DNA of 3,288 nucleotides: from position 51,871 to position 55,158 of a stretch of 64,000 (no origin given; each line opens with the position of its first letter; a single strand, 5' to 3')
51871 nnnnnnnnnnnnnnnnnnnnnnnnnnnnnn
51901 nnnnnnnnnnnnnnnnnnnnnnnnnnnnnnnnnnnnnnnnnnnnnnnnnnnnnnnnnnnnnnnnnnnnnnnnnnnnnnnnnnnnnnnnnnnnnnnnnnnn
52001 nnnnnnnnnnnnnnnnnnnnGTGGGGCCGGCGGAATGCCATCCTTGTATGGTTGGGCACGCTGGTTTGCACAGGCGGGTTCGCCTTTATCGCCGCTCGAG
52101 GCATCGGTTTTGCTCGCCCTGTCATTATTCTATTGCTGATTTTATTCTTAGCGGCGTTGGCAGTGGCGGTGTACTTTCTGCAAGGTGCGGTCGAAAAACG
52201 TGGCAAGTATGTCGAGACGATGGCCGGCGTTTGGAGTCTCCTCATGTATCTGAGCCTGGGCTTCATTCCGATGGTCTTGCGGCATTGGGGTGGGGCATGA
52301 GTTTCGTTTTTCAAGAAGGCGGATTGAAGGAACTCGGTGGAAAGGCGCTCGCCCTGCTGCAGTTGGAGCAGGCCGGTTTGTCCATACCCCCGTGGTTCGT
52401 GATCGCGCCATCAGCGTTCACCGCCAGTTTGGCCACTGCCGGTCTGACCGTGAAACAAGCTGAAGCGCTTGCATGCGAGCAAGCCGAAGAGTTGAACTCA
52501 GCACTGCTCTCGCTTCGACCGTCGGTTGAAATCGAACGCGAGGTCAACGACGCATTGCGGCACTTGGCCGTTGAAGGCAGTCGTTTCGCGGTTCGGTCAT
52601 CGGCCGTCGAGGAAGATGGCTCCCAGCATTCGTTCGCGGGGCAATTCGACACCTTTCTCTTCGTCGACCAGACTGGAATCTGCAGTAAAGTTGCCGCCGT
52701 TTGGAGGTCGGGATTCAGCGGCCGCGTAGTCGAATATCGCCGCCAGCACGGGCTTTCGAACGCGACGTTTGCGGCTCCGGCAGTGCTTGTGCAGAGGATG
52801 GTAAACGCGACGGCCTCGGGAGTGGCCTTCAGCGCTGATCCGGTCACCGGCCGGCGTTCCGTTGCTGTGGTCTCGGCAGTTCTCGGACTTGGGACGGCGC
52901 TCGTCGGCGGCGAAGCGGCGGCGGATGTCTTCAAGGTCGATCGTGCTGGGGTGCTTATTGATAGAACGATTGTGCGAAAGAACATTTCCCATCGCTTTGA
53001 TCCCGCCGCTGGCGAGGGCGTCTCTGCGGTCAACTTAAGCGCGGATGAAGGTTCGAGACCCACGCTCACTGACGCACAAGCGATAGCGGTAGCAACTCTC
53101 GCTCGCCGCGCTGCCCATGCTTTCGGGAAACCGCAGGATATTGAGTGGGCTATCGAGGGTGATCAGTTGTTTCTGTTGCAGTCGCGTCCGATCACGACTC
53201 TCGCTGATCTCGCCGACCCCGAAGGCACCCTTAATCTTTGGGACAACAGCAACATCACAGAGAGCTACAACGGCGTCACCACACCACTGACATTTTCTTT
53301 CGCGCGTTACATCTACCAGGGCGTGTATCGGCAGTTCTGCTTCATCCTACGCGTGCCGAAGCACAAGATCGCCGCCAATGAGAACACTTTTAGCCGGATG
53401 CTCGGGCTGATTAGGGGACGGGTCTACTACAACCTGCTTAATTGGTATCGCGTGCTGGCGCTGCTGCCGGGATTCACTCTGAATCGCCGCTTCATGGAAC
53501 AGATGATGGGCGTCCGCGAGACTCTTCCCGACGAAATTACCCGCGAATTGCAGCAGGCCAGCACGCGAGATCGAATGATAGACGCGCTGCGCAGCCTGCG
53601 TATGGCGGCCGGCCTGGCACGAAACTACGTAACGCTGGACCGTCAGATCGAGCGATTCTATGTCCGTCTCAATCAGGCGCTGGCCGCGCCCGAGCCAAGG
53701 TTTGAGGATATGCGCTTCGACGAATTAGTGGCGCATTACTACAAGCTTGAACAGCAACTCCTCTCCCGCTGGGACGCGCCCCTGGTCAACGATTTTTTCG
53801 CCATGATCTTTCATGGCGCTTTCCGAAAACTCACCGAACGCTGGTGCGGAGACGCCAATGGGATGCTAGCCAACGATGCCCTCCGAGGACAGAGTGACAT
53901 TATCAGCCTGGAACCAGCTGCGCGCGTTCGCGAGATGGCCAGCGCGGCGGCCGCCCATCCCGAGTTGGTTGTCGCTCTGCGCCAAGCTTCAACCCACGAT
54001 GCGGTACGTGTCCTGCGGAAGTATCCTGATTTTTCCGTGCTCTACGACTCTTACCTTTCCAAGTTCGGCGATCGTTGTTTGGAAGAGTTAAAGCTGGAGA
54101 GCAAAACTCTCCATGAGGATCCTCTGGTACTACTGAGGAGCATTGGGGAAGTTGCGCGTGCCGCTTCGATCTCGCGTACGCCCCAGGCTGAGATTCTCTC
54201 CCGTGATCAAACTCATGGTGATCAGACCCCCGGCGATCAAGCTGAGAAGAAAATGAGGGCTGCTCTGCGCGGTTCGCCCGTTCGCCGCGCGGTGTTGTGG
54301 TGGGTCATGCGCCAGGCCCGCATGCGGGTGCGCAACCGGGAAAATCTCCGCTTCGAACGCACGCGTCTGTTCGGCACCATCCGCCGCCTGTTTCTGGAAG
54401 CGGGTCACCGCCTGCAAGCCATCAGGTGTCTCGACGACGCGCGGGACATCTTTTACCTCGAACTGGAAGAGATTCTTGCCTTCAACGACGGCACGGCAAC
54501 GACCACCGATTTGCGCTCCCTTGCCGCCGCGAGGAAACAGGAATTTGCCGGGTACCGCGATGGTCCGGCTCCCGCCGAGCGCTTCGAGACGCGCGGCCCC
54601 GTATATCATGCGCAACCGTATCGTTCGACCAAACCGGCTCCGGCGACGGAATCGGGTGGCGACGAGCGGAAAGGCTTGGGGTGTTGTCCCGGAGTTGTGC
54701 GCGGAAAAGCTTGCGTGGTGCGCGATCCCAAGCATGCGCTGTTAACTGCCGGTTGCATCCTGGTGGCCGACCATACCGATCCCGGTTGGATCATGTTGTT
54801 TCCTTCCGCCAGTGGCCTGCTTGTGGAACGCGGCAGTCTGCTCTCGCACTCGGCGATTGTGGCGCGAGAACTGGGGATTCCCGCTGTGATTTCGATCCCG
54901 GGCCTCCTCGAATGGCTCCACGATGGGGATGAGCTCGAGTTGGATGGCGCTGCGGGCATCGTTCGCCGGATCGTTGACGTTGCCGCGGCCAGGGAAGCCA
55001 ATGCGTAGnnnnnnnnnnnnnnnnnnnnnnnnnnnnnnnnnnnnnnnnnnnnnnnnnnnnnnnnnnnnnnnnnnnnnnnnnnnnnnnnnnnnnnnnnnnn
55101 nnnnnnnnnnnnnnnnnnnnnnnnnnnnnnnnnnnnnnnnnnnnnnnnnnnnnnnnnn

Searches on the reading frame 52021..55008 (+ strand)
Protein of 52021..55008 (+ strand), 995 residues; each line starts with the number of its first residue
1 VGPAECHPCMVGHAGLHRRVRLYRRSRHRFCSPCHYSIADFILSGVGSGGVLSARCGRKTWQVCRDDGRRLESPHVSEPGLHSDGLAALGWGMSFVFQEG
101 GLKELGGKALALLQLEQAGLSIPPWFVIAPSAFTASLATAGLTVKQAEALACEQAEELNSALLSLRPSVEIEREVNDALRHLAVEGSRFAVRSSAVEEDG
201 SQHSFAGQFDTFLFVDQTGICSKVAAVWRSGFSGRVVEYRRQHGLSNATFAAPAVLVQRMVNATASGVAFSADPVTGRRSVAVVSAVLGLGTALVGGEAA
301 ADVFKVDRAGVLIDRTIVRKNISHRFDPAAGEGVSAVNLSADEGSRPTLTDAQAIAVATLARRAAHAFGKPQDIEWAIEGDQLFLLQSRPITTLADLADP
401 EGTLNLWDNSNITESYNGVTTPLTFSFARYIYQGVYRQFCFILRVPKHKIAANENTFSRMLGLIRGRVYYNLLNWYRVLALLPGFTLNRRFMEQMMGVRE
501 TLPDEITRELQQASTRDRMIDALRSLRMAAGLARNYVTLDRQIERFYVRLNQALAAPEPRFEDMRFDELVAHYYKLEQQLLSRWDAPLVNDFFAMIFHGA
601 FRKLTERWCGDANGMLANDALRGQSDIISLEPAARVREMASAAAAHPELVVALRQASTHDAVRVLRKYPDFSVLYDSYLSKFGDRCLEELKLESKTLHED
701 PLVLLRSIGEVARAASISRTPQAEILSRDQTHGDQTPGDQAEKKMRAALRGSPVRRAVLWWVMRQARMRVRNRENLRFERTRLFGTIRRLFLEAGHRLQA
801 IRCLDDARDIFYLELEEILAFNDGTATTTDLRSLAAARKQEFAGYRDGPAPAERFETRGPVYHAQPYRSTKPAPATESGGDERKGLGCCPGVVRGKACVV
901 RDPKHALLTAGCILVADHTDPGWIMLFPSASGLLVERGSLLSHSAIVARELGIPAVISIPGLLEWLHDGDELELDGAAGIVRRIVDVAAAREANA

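Call 91: search_protein_families(library=pfam, proteins=[window:52021-55008:+], max_evalue=0.00001)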
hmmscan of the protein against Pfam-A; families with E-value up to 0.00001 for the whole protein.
window:52021-55008:+ (995 aa): 2 families
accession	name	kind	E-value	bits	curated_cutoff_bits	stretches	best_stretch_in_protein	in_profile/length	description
PF01326.24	PPDK_N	-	5.5e-64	216.9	27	1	104-396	3-314/328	Pyruvate phosphate dikinase, AMP/ATP-binding domain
PF00391.29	PEP-utilizers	-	4.3e-22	77.9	23.1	1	909-979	2-72/72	PEP-utilising enzyme, mobile domain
